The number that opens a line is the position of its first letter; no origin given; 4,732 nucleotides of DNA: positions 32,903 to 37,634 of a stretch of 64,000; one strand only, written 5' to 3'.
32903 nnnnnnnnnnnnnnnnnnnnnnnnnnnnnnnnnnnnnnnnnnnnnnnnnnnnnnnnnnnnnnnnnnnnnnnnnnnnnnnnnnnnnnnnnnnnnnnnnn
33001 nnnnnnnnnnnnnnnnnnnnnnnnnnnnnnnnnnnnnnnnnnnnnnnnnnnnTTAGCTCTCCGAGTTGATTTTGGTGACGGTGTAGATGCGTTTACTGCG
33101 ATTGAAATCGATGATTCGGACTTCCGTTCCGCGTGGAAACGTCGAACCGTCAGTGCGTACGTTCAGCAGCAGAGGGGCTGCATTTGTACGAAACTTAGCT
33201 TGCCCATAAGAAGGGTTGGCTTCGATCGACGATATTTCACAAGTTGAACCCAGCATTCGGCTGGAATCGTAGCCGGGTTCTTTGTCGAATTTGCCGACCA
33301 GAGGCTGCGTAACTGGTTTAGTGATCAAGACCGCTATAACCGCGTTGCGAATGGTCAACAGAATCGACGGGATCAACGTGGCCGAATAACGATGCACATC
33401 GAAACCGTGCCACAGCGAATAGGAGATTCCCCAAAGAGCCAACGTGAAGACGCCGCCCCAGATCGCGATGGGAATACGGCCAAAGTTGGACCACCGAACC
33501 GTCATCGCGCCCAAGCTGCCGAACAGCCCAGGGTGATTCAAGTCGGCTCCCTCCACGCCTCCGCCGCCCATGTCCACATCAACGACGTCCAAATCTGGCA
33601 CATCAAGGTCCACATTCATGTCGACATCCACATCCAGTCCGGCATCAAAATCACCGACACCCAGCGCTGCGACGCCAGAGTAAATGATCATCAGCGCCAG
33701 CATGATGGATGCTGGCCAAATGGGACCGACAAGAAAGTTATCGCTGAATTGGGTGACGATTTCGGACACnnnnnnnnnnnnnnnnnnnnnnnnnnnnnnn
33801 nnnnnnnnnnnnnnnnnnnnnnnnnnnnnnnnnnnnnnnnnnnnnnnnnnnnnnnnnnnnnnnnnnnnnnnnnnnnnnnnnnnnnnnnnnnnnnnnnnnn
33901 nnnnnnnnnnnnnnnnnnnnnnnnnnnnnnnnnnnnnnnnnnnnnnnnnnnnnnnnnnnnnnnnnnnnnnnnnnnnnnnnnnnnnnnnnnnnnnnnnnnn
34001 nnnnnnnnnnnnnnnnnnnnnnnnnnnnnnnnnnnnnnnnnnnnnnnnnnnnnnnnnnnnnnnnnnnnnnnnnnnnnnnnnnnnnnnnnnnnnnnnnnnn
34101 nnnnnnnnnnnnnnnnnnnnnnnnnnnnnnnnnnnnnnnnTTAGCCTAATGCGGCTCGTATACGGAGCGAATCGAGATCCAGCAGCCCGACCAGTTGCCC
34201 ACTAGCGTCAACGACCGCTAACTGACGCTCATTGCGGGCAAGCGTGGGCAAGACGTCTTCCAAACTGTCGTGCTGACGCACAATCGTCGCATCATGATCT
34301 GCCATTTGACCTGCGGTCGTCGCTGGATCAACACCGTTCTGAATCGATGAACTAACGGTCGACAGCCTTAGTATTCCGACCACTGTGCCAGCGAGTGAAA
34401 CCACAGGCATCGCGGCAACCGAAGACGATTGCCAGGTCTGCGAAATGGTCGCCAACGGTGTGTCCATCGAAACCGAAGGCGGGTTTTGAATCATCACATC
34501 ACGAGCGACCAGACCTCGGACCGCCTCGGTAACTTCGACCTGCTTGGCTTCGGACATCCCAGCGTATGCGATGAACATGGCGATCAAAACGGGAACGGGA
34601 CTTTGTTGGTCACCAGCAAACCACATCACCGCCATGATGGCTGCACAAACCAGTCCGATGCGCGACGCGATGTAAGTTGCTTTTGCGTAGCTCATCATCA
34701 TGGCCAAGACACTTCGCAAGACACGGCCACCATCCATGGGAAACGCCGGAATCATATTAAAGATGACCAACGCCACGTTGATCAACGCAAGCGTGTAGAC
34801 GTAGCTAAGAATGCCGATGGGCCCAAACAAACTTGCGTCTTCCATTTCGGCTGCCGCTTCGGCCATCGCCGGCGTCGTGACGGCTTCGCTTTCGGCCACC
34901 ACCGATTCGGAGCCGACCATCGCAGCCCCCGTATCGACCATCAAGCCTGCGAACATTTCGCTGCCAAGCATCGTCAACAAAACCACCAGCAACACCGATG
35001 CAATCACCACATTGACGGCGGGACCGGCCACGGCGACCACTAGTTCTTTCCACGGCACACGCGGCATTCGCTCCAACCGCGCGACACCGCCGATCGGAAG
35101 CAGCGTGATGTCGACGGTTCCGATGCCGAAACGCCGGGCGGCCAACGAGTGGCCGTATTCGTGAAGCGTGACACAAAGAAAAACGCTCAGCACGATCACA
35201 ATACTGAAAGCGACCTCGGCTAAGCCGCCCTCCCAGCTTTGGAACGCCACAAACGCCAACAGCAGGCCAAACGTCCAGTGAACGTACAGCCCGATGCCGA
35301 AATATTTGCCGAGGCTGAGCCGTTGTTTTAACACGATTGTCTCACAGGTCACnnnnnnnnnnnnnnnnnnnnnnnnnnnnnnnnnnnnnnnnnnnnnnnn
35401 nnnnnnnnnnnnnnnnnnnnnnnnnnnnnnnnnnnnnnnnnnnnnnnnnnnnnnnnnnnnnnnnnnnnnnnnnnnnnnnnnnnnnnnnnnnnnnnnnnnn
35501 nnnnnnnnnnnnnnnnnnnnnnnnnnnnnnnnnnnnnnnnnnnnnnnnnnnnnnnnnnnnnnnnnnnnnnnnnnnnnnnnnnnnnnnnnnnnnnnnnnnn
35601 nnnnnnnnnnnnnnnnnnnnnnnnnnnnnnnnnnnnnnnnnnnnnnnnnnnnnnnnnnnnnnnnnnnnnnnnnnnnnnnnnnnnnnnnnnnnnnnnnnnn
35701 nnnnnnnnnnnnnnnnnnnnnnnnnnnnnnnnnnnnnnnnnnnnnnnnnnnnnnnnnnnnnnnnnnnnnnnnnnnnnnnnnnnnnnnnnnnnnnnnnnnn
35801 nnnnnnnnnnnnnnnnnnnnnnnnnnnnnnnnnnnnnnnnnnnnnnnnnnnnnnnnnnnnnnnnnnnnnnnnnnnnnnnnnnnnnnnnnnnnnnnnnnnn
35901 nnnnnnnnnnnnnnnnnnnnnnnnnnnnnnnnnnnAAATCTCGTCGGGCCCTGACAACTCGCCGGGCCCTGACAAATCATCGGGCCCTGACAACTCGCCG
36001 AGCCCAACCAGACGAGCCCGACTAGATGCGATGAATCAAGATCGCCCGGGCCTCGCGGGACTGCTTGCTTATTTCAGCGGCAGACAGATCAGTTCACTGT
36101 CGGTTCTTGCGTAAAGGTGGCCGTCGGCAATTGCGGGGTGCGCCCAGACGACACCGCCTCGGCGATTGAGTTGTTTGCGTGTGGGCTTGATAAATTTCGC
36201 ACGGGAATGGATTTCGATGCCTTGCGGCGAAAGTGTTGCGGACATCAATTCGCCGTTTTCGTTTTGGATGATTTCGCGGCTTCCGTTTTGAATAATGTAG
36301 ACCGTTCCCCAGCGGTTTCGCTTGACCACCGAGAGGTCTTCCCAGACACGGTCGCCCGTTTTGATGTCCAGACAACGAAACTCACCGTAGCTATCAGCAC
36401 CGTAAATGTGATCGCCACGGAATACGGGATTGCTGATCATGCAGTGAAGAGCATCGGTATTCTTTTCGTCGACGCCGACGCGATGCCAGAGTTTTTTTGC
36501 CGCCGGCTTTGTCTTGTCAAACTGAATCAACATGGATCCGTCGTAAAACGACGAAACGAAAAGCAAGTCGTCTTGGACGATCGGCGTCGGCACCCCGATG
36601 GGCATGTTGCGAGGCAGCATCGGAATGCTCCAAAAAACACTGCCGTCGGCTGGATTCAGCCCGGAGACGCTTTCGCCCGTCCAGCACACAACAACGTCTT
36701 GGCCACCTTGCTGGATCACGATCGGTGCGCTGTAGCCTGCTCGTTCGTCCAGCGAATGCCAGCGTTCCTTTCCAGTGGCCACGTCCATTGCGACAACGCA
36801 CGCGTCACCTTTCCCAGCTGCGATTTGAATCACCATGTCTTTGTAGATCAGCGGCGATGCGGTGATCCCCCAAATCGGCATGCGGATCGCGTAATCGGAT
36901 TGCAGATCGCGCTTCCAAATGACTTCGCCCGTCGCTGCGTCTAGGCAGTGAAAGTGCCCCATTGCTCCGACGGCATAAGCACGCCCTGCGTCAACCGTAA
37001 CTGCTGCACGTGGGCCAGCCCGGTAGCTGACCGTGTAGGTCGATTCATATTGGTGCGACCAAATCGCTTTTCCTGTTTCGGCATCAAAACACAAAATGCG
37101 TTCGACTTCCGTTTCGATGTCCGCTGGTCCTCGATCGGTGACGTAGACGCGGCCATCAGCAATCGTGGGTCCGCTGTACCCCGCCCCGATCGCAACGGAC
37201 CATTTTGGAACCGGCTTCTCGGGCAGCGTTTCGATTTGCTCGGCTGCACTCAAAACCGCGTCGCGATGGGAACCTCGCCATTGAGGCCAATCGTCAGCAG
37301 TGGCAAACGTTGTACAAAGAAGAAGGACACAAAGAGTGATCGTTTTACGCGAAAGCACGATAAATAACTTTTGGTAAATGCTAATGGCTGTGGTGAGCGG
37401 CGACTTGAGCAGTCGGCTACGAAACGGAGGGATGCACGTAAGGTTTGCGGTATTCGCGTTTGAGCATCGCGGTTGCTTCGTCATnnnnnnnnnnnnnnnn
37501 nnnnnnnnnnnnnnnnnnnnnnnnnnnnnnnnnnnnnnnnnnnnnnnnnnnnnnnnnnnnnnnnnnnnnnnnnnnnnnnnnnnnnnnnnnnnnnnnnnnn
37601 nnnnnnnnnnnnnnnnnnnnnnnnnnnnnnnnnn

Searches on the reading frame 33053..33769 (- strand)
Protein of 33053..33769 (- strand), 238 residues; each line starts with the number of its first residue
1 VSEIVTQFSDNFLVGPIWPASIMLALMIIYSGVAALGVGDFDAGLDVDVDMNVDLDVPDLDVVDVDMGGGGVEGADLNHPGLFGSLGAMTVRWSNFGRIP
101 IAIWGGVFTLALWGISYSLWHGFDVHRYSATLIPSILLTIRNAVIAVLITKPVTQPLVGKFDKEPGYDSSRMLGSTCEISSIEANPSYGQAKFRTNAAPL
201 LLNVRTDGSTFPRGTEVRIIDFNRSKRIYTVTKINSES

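Call 4: search_protein_families(library=pfam, proteins=[window:33053-33769:-], max_evalue=0.01)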
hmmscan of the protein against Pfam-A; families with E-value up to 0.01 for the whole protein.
window:33053-33769:- (238 aa): 0 families

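Call 5: search_protein_families(library=ncbifam, proteins=[window:33053-33769:-], max_evalue=0.01)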
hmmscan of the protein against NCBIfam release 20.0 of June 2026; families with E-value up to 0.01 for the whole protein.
window:33053-33769:- (238 aa): 0 families

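Call 6: search_protein_families(library=padloc, proteins=[window:33053-33769:-], max_evalue=0.01)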
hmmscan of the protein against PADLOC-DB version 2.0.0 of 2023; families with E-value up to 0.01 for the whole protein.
window:33053-33769:- (238 aa): 0 families

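Call 21: search_protein_families(library=pfam, proteins=[window:33053-33769:-], max_evalue=5)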
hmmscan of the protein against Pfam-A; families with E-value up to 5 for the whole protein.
window:33053-33769:- (238 aa): 1 family
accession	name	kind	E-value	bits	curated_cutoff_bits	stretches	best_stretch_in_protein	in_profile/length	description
PF21001.2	YqiJ_N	-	0.89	10.2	23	1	22-154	6-115/116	Inner membrane protein YqiJ, N-terminal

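Call 55: search_solved_structures(query=window:33053-33769:-, max_evalue=10)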
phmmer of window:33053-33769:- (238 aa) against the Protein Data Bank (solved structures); distinct sequences matched with E-value up to 10: 0.

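Call 82: search_protein_families(library=pfam, alignment_id=A3, max_evalue=0.01)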
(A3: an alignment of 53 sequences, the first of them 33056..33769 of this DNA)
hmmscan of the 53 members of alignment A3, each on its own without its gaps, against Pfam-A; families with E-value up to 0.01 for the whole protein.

A. member 1, window:33056-33769:- (238 aa): 0 families

B. families by the number of members that match (of 53 scanned): 2 families
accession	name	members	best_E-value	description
PF21001.2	YqiJ_N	19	8.1e-09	Inner membrane protein YqiJ, N-terminal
PF01957.25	NfeD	3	0.0016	NfeD-like C-terminal, partner-binding domain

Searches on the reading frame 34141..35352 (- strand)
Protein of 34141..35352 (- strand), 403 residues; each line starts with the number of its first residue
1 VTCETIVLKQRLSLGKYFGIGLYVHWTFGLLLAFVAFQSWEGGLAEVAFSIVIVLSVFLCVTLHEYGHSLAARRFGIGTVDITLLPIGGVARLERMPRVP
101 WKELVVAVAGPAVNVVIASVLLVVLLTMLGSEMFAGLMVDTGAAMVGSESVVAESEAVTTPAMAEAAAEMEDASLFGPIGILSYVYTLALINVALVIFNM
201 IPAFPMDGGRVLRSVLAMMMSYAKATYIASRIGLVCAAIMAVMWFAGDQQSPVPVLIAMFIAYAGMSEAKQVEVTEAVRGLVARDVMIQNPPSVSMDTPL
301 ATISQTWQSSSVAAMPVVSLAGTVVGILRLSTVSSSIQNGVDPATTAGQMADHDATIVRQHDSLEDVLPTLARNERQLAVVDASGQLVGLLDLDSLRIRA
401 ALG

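Call 4: search_protein_families(library=pfam, proteins=[window:34141-35352:-], max_evalue=0.01)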
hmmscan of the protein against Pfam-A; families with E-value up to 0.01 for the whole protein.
window:34141-35352:- (403 aa): 2 families
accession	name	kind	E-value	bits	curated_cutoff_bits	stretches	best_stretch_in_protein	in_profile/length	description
PF02163.28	Peptidase_M50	-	2.9e-28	99.2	27.2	1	54-238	3-219/221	Peptidase family M50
PF00571.33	CBS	-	8.8e-13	48.8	24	2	283-333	1-51/57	CBS domain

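Call 5: search_protein_families(library=ncbifam, proteins=[window:34141-35352:-], max_evalue=0.01)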
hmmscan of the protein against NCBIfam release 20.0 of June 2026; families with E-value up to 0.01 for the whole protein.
window:34141-35352:- (403 aa): 5 families
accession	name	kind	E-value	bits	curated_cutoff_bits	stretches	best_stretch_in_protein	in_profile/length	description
TIGR00054.1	TIGR00054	equivalog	3.2e-07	29.6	147.55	2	49-77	8-33/421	RIP metalloprotease RseP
NF011445.0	PRK14869.2-1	equivalog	0.0031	16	483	0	284-335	71-122/548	putative manganese-dependent inorganic diphosphatase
NF008046.0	PRK10779.1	equivalog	0.0043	16.2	477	0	173-235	368-426/450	sigma E protease regulator RseP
NF053863.1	DS11_antiphage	equivalog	0.0069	15.5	260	1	268-390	65-182/305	CBS domain-containing anti-phage protein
NF011441.0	PRK14869.1-3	equivalog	0.007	15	753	0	272-337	60-124/548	putative manganese-dependent inorganic diphosphatase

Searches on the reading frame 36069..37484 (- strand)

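Call 21: search_protein_families(library=pfam, proteins=[window:36069-37484:-], max_evalue=5)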
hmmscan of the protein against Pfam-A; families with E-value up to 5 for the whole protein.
window:36069-37484:- (471 aa): 4 families
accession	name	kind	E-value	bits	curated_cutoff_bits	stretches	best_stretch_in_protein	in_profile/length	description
PF13360.13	PQQ_2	-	6.5e-32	111.5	27.6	2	129-382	4-232/233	Outer membrane protein assembly factor BamB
PF13570.13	Beta-prop_ACSF4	-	6.7e-13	49.2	133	1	129-312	30-192/329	Beta-alanine-activating enzyme, beta-propeller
PF01011.28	PQQ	-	1.5e-08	34.3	26.7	2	176-263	497-593/595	Glucose/ethanol/alcohol dehydrogenase, beta-propeller domain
PF21959.2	DUF6923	-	0.058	13.6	27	1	349-415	133-200/234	Repeat of unknown function (DUF6923)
